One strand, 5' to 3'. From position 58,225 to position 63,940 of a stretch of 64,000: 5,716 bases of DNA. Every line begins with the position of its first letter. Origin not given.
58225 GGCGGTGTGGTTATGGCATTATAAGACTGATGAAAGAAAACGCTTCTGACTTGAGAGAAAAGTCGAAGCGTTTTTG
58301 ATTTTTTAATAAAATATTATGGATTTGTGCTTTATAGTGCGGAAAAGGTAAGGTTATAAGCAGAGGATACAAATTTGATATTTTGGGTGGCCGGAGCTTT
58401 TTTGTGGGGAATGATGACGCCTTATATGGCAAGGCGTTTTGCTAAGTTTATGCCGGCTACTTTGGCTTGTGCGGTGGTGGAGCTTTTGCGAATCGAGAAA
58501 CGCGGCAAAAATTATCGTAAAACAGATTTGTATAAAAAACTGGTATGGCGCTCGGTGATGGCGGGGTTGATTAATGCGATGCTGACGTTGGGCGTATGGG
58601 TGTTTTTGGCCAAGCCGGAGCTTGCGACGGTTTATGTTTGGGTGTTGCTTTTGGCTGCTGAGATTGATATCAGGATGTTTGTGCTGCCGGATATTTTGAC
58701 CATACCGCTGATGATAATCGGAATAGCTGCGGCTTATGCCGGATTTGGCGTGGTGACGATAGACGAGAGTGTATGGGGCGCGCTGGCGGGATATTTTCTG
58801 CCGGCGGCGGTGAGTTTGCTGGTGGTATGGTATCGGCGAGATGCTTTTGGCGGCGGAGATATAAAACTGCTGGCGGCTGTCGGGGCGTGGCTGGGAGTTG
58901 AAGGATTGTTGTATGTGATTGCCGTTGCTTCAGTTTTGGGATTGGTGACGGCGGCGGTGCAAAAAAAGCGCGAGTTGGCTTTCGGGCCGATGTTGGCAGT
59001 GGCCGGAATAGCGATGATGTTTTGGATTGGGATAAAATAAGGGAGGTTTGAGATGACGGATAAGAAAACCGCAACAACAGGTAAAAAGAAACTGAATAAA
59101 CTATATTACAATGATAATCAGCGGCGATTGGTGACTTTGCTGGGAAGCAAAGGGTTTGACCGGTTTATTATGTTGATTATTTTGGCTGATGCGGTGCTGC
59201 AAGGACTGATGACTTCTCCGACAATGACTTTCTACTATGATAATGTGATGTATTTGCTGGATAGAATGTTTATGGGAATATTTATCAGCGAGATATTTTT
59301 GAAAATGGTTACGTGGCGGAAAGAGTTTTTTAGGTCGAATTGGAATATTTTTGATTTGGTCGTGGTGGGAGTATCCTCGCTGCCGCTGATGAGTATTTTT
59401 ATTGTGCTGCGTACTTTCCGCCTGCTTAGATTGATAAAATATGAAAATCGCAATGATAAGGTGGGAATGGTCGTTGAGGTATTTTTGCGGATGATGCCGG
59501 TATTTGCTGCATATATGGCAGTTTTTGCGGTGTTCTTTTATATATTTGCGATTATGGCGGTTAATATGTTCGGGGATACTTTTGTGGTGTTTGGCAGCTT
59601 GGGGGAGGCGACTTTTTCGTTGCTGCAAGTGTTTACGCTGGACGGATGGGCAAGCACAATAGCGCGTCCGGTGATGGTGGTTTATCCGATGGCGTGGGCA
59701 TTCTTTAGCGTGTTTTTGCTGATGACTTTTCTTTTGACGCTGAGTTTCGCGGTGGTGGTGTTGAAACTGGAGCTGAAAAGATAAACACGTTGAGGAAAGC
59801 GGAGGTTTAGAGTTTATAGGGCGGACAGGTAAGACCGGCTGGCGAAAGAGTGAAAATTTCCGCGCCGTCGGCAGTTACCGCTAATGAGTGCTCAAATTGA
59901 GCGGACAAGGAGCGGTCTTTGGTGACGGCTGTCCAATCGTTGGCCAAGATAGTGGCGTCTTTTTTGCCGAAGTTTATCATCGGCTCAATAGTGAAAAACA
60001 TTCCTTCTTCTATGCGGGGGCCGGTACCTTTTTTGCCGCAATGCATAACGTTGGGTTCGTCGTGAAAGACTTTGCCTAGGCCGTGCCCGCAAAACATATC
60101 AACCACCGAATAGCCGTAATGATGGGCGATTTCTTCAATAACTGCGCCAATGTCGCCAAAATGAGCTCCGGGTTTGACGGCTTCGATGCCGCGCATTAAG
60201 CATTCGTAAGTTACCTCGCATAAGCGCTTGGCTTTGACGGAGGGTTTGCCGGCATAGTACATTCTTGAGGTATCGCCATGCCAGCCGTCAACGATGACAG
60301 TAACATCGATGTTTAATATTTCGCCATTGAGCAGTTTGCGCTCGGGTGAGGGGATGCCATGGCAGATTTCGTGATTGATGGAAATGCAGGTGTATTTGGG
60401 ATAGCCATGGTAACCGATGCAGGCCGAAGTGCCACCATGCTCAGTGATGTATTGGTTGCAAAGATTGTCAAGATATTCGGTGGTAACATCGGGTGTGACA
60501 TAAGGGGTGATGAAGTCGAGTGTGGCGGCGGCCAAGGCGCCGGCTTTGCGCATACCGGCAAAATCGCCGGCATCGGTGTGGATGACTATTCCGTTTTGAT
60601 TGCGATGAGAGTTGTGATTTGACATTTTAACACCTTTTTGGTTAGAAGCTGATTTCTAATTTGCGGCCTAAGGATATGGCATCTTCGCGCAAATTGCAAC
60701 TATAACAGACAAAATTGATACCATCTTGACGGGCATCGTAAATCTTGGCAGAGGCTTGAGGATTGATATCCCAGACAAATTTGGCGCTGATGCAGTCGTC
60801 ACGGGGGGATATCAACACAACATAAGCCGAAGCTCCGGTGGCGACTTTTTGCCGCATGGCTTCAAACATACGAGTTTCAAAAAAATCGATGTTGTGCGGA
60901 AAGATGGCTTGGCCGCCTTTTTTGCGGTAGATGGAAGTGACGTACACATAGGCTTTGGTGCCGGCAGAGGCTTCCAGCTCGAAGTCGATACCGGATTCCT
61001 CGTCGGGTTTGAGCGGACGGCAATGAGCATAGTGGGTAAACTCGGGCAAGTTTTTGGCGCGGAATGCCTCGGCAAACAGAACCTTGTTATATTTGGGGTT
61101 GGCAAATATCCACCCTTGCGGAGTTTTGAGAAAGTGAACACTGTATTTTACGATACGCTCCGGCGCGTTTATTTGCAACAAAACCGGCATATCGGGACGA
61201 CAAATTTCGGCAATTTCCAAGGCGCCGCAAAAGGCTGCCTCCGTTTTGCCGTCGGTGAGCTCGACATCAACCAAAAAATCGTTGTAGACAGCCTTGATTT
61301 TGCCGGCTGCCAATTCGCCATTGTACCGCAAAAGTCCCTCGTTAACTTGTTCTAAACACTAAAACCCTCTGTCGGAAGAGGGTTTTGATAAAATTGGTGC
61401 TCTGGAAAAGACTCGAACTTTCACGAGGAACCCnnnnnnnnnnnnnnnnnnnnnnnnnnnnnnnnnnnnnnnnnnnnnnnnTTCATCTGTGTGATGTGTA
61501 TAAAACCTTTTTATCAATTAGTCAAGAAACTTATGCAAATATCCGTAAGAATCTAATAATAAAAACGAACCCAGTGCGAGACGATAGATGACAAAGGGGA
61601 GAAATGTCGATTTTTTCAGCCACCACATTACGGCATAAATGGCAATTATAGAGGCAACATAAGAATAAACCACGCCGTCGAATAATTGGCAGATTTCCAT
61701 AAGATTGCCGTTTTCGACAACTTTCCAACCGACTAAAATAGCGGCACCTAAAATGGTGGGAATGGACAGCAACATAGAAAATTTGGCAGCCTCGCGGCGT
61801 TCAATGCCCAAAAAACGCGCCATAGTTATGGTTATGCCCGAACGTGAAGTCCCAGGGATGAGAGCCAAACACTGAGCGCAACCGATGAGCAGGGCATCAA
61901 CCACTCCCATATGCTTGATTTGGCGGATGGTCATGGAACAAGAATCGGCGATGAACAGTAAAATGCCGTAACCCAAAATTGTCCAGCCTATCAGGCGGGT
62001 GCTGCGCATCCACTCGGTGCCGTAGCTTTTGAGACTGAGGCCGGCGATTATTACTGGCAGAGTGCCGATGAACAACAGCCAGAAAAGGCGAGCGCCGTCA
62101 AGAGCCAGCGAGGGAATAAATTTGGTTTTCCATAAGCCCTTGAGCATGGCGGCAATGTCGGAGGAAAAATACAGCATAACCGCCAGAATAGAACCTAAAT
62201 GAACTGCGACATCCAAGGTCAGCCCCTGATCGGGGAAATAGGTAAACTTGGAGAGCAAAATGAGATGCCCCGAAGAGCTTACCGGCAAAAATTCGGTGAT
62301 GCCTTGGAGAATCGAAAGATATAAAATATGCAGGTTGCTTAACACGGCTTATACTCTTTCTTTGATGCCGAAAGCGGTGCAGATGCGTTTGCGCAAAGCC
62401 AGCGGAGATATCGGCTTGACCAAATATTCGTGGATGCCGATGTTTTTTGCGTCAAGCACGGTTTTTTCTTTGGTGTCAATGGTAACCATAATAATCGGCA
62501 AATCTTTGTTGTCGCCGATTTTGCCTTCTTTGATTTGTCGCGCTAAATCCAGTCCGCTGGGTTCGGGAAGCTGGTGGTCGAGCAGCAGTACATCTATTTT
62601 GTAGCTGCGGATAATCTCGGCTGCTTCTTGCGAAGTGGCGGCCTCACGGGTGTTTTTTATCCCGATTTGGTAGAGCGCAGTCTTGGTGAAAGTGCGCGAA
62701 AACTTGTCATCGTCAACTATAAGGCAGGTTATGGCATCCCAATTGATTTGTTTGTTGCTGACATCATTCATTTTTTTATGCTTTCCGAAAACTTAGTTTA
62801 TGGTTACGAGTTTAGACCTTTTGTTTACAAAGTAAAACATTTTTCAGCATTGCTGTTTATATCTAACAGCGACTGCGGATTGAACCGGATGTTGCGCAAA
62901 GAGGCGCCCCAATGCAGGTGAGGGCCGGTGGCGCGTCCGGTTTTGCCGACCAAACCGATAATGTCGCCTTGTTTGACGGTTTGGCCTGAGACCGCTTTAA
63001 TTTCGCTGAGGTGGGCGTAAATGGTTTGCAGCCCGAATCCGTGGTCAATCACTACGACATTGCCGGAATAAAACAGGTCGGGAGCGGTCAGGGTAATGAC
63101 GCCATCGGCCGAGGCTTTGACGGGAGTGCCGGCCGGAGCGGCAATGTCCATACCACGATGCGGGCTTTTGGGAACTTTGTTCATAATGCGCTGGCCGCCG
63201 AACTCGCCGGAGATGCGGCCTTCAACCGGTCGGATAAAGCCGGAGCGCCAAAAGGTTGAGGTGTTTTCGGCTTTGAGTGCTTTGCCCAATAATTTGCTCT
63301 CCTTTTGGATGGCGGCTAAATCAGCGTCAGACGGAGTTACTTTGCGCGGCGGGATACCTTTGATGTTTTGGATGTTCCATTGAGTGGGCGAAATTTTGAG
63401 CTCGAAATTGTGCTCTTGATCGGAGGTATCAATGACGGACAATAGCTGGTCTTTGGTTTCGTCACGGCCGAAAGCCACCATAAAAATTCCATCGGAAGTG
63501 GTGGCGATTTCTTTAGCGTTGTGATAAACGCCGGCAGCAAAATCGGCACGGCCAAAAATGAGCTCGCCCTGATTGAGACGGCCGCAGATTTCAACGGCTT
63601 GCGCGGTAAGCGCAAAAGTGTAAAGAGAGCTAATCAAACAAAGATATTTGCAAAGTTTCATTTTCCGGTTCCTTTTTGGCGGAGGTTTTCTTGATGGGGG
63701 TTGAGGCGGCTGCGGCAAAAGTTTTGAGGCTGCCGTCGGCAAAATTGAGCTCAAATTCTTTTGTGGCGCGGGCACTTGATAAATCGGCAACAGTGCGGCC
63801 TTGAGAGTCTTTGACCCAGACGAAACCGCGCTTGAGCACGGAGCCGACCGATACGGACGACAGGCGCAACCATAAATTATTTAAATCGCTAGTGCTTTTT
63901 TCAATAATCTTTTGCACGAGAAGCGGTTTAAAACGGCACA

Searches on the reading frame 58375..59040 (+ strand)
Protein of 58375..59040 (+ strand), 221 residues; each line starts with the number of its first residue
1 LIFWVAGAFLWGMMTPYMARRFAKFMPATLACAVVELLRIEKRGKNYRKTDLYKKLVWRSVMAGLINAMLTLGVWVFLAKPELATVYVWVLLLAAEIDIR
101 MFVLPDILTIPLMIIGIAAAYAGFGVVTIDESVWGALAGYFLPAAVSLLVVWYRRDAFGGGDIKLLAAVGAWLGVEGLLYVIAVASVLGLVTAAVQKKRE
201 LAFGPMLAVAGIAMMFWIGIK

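Call 32: search_protein_families(library=pfam, proteins=[window:58375-59040:+], max_evalue=0.001)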
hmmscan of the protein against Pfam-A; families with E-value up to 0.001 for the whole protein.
window:58375-59040:+ (221 aa): 1 family
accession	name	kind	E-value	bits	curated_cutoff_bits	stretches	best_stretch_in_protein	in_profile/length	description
PF01478.23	Peptidase_A24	-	3.4e-20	72.9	26.5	1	86-193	2-103/104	Type IV leader peptidase family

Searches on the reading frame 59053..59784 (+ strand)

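Call 32: search_protein_families(library=pfam, proteins=[window:59053-59784:+], max_evalue=0.001)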
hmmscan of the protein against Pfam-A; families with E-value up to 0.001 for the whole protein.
window:59053-59784:+ (243 aa): 1 family
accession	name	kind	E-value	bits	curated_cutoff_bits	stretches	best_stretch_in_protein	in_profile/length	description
PF00520.37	Ion_trans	-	8.2e-25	87.8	25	1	33-234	2-226/241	Ion transport protein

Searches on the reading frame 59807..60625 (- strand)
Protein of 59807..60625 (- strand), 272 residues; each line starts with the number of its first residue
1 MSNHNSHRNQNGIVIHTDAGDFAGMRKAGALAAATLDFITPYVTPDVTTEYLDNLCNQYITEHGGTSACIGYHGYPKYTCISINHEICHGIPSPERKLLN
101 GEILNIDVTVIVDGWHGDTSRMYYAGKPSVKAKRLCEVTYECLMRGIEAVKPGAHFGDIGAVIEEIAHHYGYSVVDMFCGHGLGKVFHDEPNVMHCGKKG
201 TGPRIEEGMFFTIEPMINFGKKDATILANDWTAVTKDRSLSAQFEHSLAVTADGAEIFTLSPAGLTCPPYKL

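Call 67: search_protein_families(library=pfam, proteins=[window:59807-60625:-], max_evalue=0.1)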
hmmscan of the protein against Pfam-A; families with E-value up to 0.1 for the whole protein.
window:59807-60625:- (272 aa): 1 family
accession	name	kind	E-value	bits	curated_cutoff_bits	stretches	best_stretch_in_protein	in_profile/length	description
PF00557.29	Peptidase_M24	-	1.7e-48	165.6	23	1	24-252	2-208/208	Metallopeptidase family M24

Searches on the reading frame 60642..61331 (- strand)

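Call 67: search_protein_families(library=pfam, proteins=[window:60642-61331:-], max_evalue=0.1)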
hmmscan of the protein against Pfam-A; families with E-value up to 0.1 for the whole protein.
window:60642-61331:- (229 aa): 2 families
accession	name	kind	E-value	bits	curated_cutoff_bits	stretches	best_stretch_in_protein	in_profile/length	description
PF03749.19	SfsA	-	5.2e-11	43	22.8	1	83-216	4-136/138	Sugar fermentation stimulation protein RE domain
PF17746.7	SfsA_N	-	0.011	16.3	25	1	16-76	4-62/63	SfsA N-terminal OB domain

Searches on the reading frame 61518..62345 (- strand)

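Call 67: search_protein_families(library=pfam, proteins=[window:61518-62345:-], max_evalue=0.1)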
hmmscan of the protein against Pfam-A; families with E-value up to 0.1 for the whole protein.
window:61518-62345:- (275 aa): 2 families
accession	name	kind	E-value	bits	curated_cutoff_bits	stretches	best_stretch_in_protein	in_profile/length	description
PF02673.24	BacA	-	2.7e-72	244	33.4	1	8-260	2-256/257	Bacitracin resistance protein BacA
PF07330.17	DUF1467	-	0.08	13.4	29.4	0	230-251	3-24/83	Protein of unknown function (DUF1467)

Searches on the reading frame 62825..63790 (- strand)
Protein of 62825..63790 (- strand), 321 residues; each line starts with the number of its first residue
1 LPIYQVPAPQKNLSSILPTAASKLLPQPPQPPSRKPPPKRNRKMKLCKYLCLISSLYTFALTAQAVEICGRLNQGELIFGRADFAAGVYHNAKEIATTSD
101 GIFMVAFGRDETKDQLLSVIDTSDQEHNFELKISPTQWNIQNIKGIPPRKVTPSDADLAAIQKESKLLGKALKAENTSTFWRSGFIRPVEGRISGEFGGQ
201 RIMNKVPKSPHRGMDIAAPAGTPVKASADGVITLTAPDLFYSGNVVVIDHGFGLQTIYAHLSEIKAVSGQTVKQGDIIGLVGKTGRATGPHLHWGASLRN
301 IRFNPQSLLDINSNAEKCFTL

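Call 32: search_protein_families(library=pfam, proteins=[window:62825-63790:-], max_evalue=0.001)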
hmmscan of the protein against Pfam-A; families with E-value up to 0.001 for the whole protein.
window:62825-63790:- (321 aa): 1 family
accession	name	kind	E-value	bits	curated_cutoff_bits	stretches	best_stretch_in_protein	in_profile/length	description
PF01551.29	Peptidase_M23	-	2.2e-31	108.4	28.7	1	210-305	2-96/96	Peptidase family M23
